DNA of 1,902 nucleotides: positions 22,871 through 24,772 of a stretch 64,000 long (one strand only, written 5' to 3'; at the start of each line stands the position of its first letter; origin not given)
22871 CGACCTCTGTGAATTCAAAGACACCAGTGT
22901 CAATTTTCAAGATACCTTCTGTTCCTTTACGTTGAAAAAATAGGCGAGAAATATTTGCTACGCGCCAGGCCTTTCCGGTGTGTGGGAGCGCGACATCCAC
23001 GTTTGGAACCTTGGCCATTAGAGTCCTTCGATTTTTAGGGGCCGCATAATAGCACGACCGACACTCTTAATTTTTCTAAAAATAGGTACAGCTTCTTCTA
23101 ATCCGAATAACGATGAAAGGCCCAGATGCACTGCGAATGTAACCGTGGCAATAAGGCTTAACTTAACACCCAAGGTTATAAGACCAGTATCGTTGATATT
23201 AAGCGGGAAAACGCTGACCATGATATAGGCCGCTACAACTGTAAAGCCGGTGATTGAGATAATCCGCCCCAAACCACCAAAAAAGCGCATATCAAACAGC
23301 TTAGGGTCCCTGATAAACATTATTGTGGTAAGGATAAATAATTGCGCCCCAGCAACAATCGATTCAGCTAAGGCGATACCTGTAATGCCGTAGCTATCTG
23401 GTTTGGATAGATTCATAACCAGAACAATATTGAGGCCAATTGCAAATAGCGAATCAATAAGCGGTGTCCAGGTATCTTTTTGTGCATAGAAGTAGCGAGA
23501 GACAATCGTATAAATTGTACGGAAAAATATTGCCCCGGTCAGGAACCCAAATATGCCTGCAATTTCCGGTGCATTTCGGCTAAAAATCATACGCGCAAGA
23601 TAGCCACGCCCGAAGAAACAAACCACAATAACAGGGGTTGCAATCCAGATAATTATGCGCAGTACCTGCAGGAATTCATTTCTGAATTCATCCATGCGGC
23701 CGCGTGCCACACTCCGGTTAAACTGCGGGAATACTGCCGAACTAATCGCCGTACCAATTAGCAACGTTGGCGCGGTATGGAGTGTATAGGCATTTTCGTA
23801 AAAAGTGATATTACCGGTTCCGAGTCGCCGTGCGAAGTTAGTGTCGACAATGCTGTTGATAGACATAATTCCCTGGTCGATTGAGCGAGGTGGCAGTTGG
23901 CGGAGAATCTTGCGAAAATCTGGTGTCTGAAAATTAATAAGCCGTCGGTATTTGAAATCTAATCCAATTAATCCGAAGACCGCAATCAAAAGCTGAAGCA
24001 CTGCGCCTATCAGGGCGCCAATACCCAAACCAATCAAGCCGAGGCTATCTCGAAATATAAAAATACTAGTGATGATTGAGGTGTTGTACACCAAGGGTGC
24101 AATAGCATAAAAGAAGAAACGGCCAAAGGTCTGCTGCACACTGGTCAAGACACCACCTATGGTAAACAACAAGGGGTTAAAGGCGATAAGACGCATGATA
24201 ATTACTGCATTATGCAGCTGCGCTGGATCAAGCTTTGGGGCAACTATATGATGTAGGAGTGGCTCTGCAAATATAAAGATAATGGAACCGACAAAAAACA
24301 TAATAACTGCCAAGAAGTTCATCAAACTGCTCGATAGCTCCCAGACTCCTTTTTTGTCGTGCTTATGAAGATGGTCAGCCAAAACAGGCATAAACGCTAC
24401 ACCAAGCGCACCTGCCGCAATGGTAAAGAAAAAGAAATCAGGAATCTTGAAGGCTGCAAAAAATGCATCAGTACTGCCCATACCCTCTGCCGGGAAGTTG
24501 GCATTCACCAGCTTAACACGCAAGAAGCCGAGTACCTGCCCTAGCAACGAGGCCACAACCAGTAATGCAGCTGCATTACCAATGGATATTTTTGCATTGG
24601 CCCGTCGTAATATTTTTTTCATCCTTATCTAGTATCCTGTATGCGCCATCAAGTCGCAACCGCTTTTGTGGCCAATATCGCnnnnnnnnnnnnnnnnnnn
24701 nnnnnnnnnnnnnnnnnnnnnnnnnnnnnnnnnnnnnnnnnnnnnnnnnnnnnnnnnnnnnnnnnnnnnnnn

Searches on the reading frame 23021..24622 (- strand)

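Call 52: search_protein_families(library=pfam, proteins=[window:23021-24622:-], max_evalue=0.001)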
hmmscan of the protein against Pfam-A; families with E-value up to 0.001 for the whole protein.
window:23021-24622:- (534 aa): 3 families
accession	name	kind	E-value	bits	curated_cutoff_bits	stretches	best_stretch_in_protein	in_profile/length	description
PF03023.19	MurJ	-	1.3e-60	205.8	27.4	1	51-471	11-435/451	Lipid II flippase MurJ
PF13440.11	Polysacc_synt_3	-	1.5e-08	34.7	23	1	122-349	67-286/293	Polysaccharide biosynthesis protein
PF01554.23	MatE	-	7.8e-07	29.4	24.9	1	252-401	8-158/161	MatE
